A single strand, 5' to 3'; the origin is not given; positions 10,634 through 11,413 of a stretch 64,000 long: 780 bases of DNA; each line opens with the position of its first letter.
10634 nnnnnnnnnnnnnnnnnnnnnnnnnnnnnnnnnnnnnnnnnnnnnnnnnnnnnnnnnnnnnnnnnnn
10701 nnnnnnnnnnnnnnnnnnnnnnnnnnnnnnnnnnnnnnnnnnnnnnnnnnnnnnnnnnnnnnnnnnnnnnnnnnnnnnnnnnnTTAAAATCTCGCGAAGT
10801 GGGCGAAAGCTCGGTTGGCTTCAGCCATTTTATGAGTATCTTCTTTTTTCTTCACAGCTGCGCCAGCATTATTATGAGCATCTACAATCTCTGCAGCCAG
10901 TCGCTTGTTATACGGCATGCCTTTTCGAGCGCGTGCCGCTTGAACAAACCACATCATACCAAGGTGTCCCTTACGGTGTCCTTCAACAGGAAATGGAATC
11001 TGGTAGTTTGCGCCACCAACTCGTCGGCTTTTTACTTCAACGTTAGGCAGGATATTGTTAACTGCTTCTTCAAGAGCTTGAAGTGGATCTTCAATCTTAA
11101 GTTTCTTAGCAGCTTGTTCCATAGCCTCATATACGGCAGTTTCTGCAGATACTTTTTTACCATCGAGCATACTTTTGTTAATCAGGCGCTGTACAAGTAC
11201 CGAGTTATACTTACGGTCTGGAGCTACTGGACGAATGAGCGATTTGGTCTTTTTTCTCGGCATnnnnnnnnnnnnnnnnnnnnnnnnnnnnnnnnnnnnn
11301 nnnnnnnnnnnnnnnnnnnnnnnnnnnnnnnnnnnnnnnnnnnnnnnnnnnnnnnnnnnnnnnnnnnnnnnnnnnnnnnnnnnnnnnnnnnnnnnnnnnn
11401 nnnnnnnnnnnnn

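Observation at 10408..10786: Unknown 120-aa ORF translationally wedged between rpsG and fusA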

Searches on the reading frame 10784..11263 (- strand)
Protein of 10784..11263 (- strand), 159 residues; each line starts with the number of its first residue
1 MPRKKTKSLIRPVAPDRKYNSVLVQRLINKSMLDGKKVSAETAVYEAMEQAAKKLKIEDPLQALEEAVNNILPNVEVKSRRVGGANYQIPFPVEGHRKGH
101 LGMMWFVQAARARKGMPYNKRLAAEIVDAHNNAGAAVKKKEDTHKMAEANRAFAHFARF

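Call 4: search_protein_families(library=ncbifam, proteins=[window:10784-11263:-], max_evalue=1)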
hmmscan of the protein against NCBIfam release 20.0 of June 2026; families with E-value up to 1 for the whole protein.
window:10784-11263:- (159 aa): 4 families
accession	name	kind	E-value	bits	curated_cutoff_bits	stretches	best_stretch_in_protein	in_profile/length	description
TIGR01029.1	rpsG_bact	equivalog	4.7e-54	182.5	135.85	1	5-157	2-153/154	30S ribosomal protein S7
NF003106.0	PRK04027.1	equivalog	7.6e-13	48.4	225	1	20-151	56-195/195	30S ribosomal protein S7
TIGR01028.1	uS7_euk_arch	equivalog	3.3e-12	46.5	200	1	17-151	44-186/186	30S ribosomal protein S7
NF007637.0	PRK10302.1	equivalog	0.0077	15.5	412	1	16-69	143-195/272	hypothetical protein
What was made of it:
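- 10784..11263 (-): rpsG (ribosomal protein S7, 159 aa). Its stop TAA is 10786-10784. TIGR01029 at 4.7e-54 (call 4).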

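Call 10: find_related_loci(query=window:10784-11263:-, collection=genome_contigs, flank=4000)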
Query window:10784-11263:- (159 aa) in genome_contigs; peptide patterns used: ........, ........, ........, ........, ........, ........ (x = any residue, [..] = any of these).
600 stretches matched a pattern (row limit reached: there are more); 594 encode a relative of the query (tblastn E <= 1e-3); the best 80 are kept; 80 distinct loci.
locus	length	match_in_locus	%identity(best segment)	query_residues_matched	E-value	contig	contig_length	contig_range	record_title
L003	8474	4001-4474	76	1-158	4e-79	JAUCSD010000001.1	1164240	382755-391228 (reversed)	MAG: Candidatus Saccharibacteria bacterium isolate RYN_404 scaffold_239928, whole genome shotgun sequence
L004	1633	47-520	75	1-158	2e-82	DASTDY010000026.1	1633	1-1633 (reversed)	MAG TPA_asm: Candidatus Saccharimonadales bacterium isolate SMAG_U833 k141_1590830, whole genome shotgun sequence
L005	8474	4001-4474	77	1-158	2e-78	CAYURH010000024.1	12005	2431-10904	MAG TPA_asm: uncultured Candidatus Saccharibacteria bacterium isolate SRP200132_co2_143 genome assembly, contig: NODE_47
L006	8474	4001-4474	74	1-158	4e-78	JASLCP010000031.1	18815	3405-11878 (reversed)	MAG: Candidatus Saccharimonadales bacterium isolate SHSU_advanced.final.181 k67_23224303, whole genome shotgun sequence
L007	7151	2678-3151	75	1-158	4e-78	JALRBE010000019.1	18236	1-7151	MAG: Candidatus Saccharimonadia bacterium isolate HM.17 NODE_19_length_18236_cov_4.254364, whole genome shotgun sequence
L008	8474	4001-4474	75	1-158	2e-78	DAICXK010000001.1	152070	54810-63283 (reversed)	MAG TPA_asm: Candidatus Saccharibacteria bacterium isolate clean1745 NODE_1_length_152070_cov_4.890771, whole genome sho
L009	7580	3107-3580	76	1-158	7e-78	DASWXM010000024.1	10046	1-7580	MAG TPA_asm: Candidatus Saccharimonadales bacterium isolate SMAG_U3685 k141_406655, whole genome shotgun sequence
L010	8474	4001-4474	75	1-158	1e-77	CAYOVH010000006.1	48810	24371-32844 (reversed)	MAG TPA_asm: uncultured Candidatus Saccharibacteria bacterium isolate SRP344714_co1_253 genome assembly, contig: NODE_15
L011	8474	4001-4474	74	1-158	2e-77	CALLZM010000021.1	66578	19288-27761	MAG TPA_asm: uncultured Candidatus Saccharibacteria bacterium isolate SRR2107182_bin.106_CONCOCT_v1.1_MAG genome assembl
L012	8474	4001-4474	73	1-158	1e-77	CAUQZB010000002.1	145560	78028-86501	MAG TPA_asm: uncultured Candidatus Saccharibacteria bacterium isolate ERR9968775_bin.34_MetaWRAP_v1.3_MAG genome assembl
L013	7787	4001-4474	74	1-158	1e-77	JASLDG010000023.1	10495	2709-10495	MAG: Candidatus Saccharimonadales bacterium isolate SHSU.bins.118 k141_20682149, whole genome shotgun sequence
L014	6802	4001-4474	74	1-158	1e-77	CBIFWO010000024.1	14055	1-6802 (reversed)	MAG TPA_asm: uncultured bacterium isolate ERR14720264_binner12_Refined_13 genome assembly, contig: ERZ27336811.112, whol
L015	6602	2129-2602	74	1-158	4e-77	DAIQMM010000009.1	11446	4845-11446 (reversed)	MAG TPA_asm: Candidatus Nanosynbacter sp. isolate CTOTU1080 NODE_54_length_11446_cov_14.940216, whole genome shotgun seq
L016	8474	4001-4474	74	1-158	4e-77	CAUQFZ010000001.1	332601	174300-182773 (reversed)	MAG TPA_asm: uncultured Candidatus Saccharibacteria bacterium isolate ERR9968811_bin.21_MetaWRAP_v1.3_MAG genome assembl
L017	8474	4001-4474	74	1-158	4e-77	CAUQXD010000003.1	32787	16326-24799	MAG TPA_asm: uncultured Candidatus Saccharibacteria bacterium isolate ERR9968716_bin.3_MetaWRAP_v1.3_MAG genome assembly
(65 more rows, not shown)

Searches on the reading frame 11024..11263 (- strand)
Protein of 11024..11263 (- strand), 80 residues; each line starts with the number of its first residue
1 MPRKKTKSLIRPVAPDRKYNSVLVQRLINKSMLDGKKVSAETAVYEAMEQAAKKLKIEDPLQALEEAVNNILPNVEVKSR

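Call 25: find_related_loci(query=window:11024-11263:-, collection=metagenome_contigs, flank=3500)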
Query window:11024-11263:- (80 aa) in metagenome_contigs; peptide patterns used: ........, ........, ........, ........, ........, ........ (x = any residue, [..] = any of these).
600 stretches matched a pattern (row limit reached: there are more); 429 encode a relative of the query (tblastn E <= 1e-3); the best 80 are kept; 80 distinct loci.
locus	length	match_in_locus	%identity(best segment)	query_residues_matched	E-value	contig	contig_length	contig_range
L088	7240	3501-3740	81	1-80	8e-42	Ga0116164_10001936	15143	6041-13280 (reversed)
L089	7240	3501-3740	81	1-80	9e-41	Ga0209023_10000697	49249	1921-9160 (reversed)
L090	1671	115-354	79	1-80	2e-40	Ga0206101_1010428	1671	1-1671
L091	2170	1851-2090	74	1-80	5e-35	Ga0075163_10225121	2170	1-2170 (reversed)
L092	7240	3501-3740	71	1-80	3e-33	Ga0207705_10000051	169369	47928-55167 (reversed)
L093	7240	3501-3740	71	1-80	3e-33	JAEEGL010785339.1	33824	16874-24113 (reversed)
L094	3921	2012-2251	71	1-80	3e-33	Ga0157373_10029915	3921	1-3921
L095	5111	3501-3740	74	1-80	3e-33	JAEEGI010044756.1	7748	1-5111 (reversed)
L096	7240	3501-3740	71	1-80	4e-33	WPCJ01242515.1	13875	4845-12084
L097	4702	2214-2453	73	1-80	5e-33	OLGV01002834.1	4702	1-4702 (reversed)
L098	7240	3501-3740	71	1-80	3e-33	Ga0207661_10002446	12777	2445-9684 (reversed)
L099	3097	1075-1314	70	1-80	3e-33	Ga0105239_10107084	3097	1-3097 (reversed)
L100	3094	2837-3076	71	1-80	4e-33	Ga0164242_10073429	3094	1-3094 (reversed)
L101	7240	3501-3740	71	1-80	3e-33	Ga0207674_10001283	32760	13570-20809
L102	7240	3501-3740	71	1-80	7e-33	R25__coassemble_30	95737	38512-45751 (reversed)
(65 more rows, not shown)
